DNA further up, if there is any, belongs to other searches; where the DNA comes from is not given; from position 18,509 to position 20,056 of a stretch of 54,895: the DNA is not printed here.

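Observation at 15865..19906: PHP-SMC ATPase translationally coupled to an AlbA_2/GHKL protein: candidate undescribed two-gene defense module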

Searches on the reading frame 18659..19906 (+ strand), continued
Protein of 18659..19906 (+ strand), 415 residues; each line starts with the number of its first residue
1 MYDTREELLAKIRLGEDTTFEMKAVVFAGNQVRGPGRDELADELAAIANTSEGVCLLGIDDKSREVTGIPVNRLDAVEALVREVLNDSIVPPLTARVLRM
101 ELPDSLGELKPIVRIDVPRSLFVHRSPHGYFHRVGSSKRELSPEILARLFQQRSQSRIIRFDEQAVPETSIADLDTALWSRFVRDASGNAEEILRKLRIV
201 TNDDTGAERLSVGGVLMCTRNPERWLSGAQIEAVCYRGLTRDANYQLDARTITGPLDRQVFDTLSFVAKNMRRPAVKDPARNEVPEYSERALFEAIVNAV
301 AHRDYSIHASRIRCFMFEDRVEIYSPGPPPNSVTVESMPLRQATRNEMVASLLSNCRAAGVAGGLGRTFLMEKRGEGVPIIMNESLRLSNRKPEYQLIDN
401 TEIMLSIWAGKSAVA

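Call 60: search_solved_structures(query=A2, max_evalue=1, show_alignments=4)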
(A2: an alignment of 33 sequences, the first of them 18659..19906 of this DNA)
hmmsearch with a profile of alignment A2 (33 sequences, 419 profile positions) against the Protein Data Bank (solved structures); distinct sequences matched with E-value up to 1: 15.
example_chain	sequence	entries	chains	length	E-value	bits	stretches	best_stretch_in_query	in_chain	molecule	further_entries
3lmm_A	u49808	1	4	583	4.4e-11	45.3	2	260-357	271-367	Uncharacterized protein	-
9nyy_A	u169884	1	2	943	2.3e-06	29.7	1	6-75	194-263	Protein SLFN14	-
9jn9_A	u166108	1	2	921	6.7e-06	28.2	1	5-75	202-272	Protein SLFN14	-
9jr9_A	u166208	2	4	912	7.5e-06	28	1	6-75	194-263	Protein SLFN14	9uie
5yd0_A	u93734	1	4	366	2.5e-05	26.3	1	13-89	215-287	Schlafen 8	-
7fex_A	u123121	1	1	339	0.00019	23.4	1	18-76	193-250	SLFN11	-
7cux_A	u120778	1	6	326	0.0012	20.8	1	7-76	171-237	Schlafen family member 5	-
7q3z_B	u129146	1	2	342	0.0013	20.7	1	7-76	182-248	Schlafen family member 5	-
6rr9_A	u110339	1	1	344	0.0013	20.7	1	7-76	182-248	Schlafen family member 5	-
7ppj_A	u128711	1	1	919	0.0047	18.8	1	7-76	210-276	Schlafen family member 5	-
9erd_A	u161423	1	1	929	0.0071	18.2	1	26-75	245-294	Schlafen family member 11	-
7zel_A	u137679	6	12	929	0.0071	18.2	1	26-75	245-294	Schlafen family member 11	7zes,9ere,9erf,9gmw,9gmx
7zep_A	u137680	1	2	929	0.0091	17.9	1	27-75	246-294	Schlafen family member 11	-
7lrc_A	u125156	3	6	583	0.086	14.7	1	10-81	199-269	Schlafen family member 12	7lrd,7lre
7eg0_B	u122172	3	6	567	0.1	14.4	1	10-81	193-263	Schlafen family member 12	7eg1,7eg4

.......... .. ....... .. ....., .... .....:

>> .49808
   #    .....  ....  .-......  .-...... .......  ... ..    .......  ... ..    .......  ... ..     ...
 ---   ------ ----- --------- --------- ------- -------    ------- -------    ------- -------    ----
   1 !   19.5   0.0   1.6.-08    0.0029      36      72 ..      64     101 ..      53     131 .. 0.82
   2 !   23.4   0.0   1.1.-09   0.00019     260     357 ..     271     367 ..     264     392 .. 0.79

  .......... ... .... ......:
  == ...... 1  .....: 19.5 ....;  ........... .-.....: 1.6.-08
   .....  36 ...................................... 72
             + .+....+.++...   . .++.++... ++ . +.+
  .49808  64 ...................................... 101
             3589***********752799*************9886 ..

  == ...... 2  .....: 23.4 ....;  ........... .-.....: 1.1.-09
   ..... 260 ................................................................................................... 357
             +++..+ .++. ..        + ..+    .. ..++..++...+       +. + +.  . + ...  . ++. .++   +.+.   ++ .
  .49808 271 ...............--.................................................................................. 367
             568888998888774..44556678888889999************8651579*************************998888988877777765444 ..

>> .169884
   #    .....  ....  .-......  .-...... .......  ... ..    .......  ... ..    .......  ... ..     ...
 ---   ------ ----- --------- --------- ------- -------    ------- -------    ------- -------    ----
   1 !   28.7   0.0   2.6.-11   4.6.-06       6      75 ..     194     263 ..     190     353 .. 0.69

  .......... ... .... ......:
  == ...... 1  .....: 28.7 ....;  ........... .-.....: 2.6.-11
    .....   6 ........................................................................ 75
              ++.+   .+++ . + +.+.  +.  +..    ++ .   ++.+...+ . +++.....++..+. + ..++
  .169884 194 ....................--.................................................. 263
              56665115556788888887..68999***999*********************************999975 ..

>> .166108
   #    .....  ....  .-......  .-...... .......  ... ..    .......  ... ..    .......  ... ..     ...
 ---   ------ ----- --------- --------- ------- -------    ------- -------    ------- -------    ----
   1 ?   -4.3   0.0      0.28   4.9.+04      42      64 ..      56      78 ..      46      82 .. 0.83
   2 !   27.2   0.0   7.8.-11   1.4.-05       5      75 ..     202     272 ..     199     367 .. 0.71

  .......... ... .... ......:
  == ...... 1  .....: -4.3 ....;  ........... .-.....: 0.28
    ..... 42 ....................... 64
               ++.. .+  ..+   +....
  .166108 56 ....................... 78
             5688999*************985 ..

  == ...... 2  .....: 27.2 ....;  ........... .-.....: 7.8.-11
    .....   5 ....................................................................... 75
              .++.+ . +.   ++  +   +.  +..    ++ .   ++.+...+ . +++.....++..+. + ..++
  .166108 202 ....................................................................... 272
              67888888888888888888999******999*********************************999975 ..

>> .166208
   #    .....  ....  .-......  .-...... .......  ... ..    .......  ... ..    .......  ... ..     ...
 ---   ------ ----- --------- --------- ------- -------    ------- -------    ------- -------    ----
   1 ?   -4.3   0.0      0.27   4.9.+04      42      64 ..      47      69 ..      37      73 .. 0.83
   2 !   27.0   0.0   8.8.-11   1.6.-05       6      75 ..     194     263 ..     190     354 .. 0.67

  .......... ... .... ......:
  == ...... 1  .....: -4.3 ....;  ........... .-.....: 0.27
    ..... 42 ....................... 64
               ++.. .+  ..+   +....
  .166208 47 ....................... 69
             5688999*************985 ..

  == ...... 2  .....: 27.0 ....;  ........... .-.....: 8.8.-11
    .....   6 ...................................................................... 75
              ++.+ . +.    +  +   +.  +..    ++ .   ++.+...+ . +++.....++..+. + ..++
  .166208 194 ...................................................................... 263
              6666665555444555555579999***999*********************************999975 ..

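Call 80: find_encoding_contigs(protein=P0121, flank=8000, max_places=6)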
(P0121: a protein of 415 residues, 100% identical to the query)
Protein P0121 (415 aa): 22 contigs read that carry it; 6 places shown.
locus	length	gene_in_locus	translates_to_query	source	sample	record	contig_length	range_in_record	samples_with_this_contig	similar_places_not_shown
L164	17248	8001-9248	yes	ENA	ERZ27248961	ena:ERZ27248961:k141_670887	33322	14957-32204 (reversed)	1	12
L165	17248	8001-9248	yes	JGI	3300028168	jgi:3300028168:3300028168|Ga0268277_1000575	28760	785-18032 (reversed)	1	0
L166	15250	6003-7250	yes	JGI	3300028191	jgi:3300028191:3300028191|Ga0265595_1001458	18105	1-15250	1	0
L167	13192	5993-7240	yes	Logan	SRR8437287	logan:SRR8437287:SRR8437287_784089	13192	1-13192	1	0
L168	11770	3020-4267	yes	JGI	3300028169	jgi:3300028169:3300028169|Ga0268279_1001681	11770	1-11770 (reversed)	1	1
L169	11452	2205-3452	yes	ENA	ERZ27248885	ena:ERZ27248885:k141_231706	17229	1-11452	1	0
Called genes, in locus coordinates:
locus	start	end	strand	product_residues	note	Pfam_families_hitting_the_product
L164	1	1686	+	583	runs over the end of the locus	PF02463:SMC_N, PF13175:AAA_15, PF13476:AAA_23 (weak), PF13175:AAA_15, PF13304:AAA_21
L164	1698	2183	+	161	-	PF07505:DUF5131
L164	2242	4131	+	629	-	PF10592:AIPR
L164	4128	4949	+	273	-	PF13428:TPR_14 (faint), PF14559:TPR_19 (faint)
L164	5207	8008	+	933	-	PF02463:SMC_N (weak), PF13476:AAA_23 (faint), PF13304:AAA_21 (faint)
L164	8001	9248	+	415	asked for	PF04326:SLFN_AlbA_2, PF13749:HATPase_c_4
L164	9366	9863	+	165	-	PF01850:PIN (faint)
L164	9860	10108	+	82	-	-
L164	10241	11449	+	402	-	PF02463:SMC_N, PF11398:DUF2813 (faint), PF13175:AAA_15, PF13476:AAA_23, PF13304:AAA_21, PF13175:AAA_15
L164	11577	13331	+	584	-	PF04326:SLFN_AlbA_2, PF13749:HATPase_c_4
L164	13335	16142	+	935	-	PF13091:PLDc_2, PF00176:SNF2-rel_dom (faint), PF00271:Helicase_C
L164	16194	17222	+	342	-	PF22451:NirdL-like_HTH, PF17805:AsnC_trans_reg2, PF22451:NirdL-like_HTH, PF17805:AsnC_trans_reg2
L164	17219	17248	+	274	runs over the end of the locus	PF06180:CbiK, PF01903:CbiX (weak)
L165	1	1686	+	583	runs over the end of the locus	PF02463:SMC_N, PF13175:AAA_15, PF13476:AAA_23 (weak), PF13175:AAA_15, PF13304:AAA_21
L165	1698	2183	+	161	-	PF07505:DUF5131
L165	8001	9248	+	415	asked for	PF04326:SLFN_AlbA_2, PF13749:HATPase_c_4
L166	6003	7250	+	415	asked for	PF04326:SLFN_AlbA_2, PF13749:HATPase_c_4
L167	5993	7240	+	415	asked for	PF04326:SLFN_AlbA_2, PF13749:HATPase_c_4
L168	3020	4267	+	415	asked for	PF04326:SLFN_AlbA_2, PF13749:HATPase_c_4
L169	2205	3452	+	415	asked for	PF04326:SLFN_AlbA_2, PF13749:HATPase_c_4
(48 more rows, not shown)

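Call 83: find_related_loci(query=A2, collection=viral_contigs, flank=5000)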
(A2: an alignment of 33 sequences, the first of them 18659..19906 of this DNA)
Query A2 (415 aa) in viral_contigs; peptide patterns used: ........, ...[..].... (x = any residue, [..] = any of these).
15 stretches matched a pattern, but none encodes a relative of the query by tblastn (E <= 1e-3).

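Call 84: find_encoding_contigs(protein=P0228, flank=4500, max_places=2)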
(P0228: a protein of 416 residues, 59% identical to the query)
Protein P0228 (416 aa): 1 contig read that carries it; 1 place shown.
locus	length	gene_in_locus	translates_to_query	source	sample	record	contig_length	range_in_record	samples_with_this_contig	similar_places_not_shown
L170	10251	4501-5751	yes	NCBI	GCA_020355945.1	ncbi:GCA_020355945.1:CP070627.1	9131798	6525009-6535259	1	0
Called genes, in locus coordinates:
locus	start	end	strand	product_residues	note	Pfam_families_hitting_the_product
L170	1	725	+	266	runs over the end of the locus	-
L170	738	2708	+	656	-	-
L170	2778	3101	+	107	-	-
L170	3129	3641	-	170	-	PF13470:PIN_3 (weak), PF01850:PIN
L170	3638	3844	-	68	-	-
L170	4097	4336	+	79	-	-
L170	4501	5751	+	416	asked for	PF04326:SLFN_AlbA_2, PF13749:HATPase_c_4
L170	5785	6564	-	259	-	-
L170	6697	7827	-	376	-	PF17170:DUF5128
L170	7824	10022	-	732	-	PF11028:TMEM260_N, PF13231:PMT_2 (weak), PF12895:ANAPC3 (faint), PF13424:TPR_12 (faint), PF28495:TMEM260_2 (weak), PF00515:TPR_1 (faint), PF13371:TPR_9 (weak), PF14559:TPR_19 (weak), +4 more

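Call 85: find_encoding_contigs(protein=P0156, flank=4500, max_places=2)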
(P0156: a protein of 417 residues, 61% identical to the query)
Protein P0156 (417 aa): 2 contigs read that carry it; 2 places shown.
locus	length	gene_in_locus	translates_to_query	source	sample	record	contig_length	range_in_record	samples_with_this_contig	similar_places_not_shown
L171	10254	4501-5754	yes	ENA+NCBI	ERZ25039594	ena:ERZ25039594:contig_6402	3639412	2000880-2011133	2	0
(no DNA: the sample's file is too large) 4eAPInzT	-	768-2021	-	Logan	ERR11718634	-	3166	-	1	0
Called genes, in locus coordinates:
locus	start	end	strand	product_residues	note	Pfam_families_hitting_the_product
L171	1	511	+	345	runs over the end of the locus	PF06175:MiaE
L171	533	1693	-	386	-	PF08331:QueG_DUF1730, PF13484:Fer4_16, PF03130:HEAT_PBS (faint), PF13646:HEAT_2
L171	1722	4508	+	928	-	PF02463:SMC_N (faint), PF13476:AAA_23 (faint), PF13304:AAA_21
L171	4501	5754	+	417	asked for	PF04326:SLFN_AlbA_2, PF13749:HATPase_c_4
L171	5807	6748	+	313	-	PF02353:CMAS, PF05175:MTS (weak), PF13489:Methyltransf_23, PF01209:Ubie_methyltran (weak), PF13847:Methyltransf_31, PF08241:Methyltransf_11, PF08242:Methyltransf_12, PF13649:Methyltransf_25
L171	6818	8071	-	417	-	PF06537:DHOR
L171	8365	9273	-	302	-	PF07593:UnbV_ASPIC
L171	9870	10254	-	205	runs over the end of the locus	PF13517:FG-GAP_3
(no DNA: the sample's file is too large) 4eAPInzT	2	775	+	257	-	?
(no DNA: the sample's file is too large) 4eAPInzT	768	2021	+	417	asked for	PF04326:SLFN_AlbA_2, PF13749:HATPase_c_4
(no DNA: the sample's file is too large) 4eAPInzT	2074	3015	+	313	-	PF02353:CMAS, PF05175:MTS (weak), PF13489:Methyltransf_23, PF01209:Ubie_methyltran (weak), PF13847:Methyltransf_31, PF08241:Methyltransf_11, PF08242:Methyltransf_12, PF13649:Methyltransf_25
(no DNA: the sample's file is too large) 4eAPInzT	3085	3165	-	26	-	?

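Call 86: find_encoding_contigs(protein=P0211, flank=4500, max_places=2)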
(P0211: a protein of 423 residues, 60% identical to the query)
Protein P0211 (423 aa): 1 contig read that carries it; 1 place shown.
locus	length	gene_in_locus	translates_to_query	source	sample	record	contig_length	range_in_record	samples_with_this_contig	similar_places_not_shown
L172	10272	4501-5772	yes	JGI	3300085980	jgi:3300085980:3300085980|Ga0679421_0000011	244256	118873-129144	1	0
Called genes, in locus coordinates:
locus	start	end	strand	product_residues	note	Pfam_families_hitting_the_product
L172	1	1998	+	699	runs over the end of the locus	PF11992:TgpA_N, PF01841:Transglut_core, PF13559:DUF4129 (weak)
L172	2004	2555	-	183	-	PF19502:DUF6036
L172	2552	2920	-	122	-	-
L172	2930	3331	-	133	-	PF01850:PIN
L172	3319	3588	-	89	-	-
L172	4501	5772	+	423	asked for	PF04326:SLFN_AlbA_2, PF13749:HATPase_c_4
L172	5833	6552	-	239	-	-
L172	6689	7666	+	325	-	PF03446:NAD_binding_2, PF00393:6PGD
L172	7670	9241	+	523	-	PF00479:G6PD_N, PF02781:G6PD_C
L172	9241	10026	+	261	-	PF01182:Glucosamine_iso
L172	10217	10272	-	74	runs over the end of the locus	-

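Call 88: find_encoding_contigs(protein=P0190, flank=3500, max_places=1)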
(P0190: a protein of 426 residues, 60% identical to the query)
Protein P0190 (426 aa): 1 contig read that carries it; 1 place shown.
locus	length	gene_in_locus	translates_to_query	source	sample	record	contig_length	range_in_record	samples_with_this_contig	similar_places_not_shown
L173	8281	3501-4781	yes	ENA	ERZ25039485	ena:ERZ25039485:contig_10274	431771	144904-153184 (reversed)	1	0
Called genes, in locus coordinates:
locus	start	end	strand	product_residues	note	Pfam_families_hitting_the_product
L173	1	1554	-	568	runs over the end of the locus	PF00575:S1, PF00575:S1, PF23459:S1_RRP5 (weak), PF21710:Spt6_S1 (weak), PF00575:S1, PF23459:S1_RRP5, PF00575:S1, PF23459:S1_RRP5 (weak), +4 more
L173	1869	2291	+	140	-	-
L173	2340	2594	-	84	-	PF13646:HEAT_2, PF13513:HEAT_EZ (faint), PF03130:HEAT_PBS (weak)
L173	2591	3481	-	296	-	PF08331:QueG_DUF1730, PF13484:Fer4_16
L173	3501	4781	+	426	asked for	PF04326:SLFN_AlbA_2, PF13749:HATPase_c_4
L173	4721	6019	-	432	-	PF13692:Glyco_trans_1_4 (weak), PF00534:Glycos_transf_1 (weak)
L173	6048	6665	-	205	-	-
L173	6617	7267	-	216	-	-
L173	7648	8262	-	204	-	-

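Call 89: find_encoding_contigs(protein=P0237, flank=3500, max_places=2)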
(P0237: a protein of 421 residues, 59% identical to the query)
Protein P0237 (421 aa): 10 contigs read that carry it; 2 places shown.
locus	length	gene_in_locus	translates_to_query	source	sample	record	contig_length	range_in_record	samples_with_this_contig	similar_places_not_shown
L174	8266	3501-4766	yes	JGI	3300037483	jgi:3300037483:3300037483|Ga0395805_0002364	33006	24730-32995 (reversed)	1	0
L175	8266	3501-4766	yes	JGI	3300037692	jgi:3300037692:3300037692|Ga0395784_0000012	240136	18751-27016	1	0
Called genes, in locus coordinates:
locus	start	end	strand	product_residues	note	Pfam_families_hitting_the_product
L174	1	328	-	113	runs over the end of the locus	?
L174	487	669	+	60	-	-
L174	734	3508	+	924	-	PF13304:AAA_21 (weak)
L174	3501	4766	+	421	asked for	PF04326:SLFN_AlbA_2, PF13749:HATPase_c_4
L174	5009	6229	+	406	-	PF13006:Nterm_IS4, PF01609:DDE_Tnp_1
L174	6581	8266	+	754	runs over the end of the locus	PF01582:TIR (weak), PF13676:TIR_2, PF05729:NACHT (faint)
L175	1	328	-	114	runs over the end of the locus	-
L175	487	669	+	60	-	-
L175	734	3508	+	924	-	PF13304:AAA_21 (weak)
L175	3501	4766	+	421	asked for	PF04326:SLFN_AlbA_2, PF13749:HATPase_c_4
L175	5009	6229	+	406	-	PF13006:Nterm_IS4, PF01609:DDE_Tnp_1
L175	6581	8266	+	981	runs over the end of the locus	PF01582:TIR (weak), PF13676:TIR_2, PF05729:NACHT (faint), PF03781:FGE-sulfatase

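Call 90: find_encoding_contigs(protein=P0216, flank=3500, max_places=1)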
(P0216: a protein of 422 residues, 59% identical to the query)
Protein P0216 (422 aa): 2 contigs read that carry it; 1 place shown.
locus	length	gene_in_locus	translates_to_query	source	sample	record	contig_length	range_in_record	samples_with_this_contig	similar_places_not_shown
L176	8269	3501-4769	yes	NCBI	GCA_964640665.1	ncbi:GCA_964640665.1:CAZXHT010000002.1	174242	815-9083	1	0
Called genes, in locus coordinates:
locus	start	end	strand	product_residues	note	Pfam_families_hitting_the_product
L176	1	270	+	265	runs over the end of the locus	PF04191:PEMT, PF04140:ICMT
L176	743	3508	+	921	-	PF13304:AAA_21 (faint)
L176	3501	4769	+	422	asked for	PF04326:SLFN_AlbA_2, PF13749:HATPase_c_4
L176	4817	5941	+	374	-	PF00149:Metallophos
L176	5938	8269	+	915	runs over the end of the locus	PF02463:SMC_N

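Call 91: find_encoding_contigs(protein=P0210, flank=3500, max_places=2)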
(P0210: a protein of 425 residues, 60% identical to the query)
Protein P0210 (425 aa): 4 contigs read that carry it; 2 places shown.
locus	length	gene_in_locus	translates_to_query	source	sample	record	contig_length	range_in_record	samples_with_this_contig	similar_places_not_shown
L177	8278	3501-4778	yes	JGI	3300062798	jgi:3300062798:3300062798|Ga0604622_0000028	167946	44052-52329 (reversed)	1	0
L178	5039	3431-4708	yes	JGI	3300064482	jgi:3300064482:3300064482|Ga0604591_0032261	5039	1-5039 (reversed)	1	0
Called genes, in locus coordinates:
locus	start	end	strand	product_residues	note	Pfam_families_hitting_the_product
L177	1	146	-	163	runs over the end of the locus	PF04677:CwfJ_C_1 (weak), PF01230:HIT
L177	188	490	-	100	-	PF18291:HU-HIG, PF00216:Bac_DNA_binding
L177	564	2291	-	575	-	PF00575:S1, PF00575:S1, PF23459:S1_RRP5 (weak), PF00575:S1, PF00575:S1, PF23459:S1_RRP5, PF00575:S1, PF23459:S1_RRP5, +6 more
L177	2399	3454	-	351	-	PF08331:QueG_DUF1730, PF13484:Fer4_16, PF13646:HEAT_2 (weak)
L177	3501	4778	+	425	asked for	PF04326:SLFN_AlbA_2, PF13749:HATPase_c_4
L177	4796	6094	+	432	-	PF02463:SMC_N (faint), PF13175:AAA_15 (weak), PF13476:AAA_23, PF13304:AAA_21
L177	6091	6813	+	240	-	-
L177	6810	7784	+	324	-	PF01209:Ubie_methyltran, PF05175:MTS (weak), PF13489:Methyltransf_23, PF13847:Methyltransf_31, PF08241:Methyltransf_11, PF08242:Methyltransf_12, PF13649:Methyltransf_25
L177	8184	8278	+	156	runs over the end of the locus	PF00578:AhpC-TSA, PF08534:Redoxin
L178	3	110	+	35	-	?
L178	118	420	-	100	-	PF18291:HU-HIG, PF00216:Bac_DNA_binding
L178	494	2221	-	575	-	PF00575:S1, PF00575:S1, PF23459:S1_RRP5 (weak), PF00575:S1, PF00575:S1, PF23459:S1_RRP5, PF00575:S1, PF23459:S1_RRP5, +6 more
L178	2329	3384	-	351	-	PF08331:QueG_DUF1730, PF13484:Fer4_16, PF13646:HEAT_2 (weak)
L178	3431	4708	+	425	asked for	PF04326:SLFN_AlbA_2, PF13749:HATPase_c_4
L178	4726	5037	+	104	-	?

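Call 92: find_encoding_contigs(protein=P0185, flank=3500, max_places=1)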
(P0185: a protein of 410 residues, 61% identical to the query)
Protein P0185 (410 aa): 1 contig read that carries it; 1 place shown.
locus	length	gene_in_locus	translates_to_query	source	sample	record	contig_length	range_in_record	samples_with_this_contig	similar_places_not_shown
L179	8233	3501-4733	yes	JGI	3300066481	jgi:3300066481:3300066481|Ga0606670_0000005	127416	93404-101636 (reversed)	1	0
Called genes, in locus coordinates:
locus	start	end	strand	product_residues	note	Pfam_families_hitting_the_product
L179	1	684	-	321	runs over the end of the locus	PF08331:QueG_DUF1730, PF00037:Fer4 (faint), PF13484:Fer4_16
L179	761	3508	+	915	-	PF02463:SMC_N (faint), PF13304:AAA_21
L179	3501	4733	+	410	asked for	PF04326:SLFN_AlbA_2, PF13749:HATPase_c_4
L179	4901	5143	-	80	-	PF10387:DUF2442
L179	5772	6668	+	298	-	PF13489:Methyltransf_23, PF05175:MTS (weak), PF01209:Ubie_methyltran (weak), PF08241:Methyltransf_11, PF08242:Methyltransf_12, PF13649:Methyltransf_25, PF13847:Methyltransf_31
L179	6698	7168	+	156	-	PF00578:AhpC-TSA, PF08534:Redoxin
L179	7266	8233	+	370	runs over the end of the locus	PF02812:ELFV_dehydrog_N, PF00208:ELFV_dehydrog (weak), PF02826:2-Hacid_dh_C (weak), PF00208:ELFV_dehydrog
